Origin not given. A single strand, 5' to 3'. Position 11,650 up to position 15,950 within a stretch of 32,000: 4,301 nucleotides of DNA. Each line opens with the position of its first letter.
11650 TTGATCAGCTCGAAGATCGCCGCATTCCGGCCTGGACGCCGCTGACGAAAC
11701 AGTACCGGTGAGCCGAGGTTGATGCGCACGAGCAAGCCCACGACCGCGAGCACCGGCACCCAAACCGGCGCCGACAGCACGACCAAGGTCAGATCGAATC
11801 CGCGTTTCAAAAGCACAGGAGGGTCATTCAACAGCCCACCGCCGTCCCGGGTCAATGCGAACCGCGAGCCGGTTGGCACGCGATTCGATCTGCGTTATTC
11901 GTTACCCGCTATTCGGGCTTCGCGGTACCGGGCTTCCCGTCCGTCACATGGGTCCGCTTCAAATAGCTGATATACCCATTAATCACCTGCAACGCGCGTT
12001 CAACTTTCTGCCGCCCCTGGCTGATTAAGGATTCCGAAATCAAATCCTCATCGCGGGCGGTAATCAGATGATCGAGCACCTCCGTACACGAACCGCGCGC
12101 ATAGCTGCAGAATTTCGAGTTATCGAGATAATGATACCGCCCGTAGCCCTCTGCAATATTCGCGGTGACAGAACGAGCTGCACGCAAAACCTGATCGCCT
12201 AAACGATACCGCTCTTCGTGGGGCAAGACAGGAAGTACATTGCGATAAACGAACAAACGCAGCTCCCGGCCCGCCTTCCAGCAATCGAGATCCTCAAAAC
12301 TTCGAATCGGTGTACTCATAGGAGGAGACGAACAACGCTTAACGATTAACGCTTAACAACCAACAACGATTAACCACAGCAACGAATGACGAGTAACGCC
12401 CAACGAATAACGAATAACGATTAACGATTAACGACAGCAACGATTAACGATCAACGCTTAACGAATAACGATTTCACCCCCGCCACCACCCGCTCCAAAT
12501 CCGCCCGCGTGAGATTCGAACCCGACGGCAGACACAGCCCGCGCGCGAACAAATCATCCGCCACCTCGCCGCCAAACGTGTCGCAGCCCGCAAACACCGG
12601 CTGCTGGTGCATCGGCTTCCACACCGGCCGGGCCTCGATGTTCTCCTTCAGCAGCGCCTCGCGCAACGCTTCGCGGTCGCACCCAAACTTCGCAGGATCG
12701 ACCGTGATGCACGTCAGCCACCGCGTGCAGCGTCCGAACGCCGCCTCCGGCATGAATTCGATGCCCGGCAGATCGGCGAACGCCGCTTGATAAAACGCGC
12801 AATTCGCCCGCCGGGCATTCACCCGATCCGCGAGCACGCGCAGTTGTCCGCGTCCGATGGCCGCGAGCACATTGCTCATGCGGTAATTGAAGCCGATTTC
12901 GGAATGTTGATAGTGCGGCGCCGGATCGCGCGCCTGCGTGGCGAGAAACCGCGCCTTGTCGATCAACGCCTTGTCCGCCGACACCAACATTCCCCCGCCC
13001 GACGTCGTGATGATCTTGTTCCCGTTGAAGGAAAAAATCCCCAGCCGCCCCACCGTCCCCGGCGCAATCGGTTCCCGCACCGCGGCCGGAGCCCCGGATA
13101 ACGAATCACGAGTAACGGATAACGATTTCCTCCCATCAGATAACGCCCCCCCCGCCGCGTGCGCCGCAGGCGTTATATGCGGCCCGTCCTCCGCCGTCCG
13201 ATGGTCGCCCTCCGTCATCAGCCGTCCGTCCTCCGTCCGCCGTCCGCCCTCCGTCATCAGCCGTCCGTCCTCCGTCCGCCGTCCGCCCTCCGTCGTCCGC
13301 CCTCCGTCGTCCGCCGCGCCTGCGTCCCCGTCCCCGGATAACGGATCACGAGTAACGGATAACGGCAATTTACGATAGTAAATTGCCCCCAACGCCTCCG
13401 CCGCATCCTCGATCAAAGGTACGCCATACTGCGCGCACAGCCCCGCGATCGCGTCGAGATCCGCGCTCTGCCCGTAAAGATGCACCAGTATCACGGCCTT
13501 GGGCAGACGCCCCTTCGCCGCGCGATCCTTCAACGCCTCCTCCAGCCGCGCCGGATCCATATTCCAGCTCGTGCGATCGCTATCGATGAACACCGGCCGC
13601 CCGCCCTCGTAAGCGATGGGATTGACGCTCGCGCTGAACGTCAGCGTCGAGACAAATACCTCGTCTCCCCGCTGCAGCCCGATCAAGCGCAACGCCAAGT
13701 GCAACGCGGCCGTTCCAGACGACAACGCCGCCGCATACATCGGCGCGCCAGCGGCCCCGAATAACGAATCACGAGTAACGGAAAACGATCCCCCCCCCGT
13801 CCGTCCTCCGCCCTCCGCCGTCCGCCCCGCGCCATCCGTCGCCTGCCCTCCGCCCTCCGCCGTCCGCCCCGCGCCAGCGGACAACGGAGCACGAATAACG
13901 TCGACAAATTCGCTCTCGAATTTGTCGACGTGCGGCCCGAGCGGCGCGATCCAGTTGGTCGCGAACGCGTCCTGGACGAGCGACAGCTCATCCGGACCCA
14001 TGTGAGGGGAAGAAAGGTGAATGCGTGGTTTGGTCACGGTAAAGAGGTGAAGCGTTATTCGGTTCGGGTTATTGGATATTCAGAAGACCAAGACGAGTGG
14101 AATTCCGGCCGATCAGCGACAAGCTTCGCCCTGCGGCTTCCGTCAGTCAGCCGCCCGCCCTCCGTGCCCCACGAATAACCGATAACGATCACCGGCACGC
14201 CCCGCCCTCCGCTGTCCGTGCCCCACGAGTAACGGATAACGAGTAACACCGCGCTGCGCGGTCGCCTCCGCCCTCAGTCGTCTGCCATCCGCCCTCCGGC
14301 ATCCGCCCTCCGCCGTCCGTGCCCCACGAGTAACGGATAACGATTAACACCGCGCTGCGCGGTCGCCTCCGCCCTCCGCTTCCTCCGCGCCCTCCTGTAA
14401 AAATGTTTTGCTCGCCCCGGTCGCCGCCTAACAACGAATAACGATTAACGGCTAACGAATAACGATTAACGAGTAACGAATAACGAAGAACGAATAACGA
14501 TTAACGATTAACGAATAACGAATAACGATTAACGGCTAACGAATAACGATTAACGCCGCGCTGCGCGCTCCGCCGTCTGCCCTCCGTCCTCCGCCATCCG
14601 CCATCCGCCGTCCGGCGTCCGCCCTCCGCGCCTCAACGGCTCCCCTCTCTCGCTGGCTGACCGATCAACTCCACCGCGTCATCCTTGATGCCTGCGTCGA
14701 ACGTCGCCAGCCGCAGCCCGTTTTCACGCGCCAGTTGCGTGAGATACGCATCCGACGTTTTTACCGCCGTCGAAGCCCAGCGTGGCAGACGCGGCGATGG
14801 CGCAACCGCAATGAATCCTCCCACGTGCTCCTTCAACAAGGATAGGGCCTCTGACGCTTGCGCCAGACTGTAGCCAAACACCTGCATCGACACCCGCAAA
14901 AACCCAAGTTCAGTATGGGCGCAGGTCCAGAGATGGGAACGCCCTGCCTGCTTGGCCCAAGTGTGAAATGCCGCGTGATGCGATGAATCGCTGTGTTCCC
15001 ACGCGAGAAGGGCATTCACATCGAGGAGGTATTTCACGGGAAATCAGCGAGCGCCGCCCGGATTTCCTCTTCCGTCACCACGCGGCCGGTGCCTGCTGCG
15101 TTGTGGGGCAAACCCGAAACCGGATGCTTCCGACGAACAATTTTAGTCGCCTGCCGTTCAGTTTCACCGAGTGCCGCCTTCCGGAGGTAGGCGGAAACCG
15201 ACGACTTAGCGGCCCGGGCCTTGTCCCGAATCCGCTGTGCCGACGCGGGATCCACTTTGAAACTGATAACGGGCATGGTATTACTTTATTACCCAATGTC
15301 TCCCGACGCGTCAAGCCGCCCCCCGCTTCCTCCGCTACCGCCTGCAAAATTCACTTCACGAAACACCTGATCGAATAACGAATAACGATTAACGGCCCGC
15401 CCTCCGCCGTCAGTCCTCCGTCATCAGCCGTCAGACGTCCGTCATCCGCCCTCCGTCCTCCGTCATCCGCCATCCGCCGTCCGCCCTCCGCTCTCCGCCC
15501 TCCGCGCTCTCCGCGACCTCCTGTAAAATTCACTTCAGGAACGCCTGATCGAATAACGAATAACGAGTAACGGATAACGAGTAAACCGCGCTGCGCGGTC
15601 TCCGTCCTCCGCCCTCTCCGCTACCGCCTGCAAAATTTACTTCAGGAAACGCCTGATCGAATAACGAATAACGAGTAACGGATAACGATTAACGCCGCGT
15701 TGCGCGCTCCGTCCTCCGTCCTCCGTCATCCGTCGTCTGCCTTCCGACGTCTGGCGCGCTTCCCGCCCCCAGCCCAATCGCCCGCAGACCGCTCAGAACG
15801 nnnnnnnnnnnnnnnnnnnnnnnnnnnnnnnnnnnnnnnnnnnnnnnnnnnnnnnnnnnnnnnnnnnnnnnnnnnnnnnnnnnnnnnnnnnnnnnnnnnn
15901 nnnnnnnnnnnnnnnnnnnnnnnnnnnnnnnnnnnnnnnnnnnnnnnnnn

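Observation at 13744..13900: Second in-frame repeat module in the same aminotransferase (insertion A)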

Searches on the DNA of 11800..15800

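Call 67: search_rna_families(source=window, start=11800, end=15800, threshold=evalue, max_evalue=1)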
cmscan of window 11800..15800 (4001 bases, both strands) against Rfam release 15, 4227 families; matches with E-value up to 1: 0.
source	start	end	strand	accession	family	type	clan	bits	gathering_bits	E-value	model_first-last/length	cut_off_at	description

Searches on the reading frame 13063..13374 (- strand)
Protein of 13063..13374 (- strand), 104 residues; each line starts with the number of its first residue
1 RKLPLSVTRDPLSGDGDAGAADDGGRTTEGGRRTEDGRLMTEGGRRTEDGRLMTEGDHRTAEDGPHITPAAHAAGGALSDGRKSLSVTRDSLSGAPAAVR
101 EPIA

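Call 42: find_homologous_proteins(query=window:13063-13374:-, max_evalue=0.001)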
Query window:13063-13374:-: 52 candidates shared short words with the query, none scored E <= 0.001.
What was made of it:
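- Tried and rejected: Searching protein databases with the insert B peptide, to census other host proteins. find_homologous_proteins returned nothing at E up to 0.001 (call 42).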

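Call 73: search_protein_representatives(protein=window:13063-13374:-)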
Query: 104 residues. Proteins with E-value up to 0.001 (for the whole library): 4; up to 1e-10: 1; up to 1e-30: 0. The best 4 are listed.
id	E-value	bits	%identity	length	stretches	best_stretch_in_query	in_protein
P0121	4.2e-14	68.8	45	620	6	33-75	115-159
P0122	6.8e-06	42.4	44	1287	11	22-79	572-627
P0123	4.8e-05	39.7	30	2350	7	14-94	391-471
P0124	1.0e-04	38.6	52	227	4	23-64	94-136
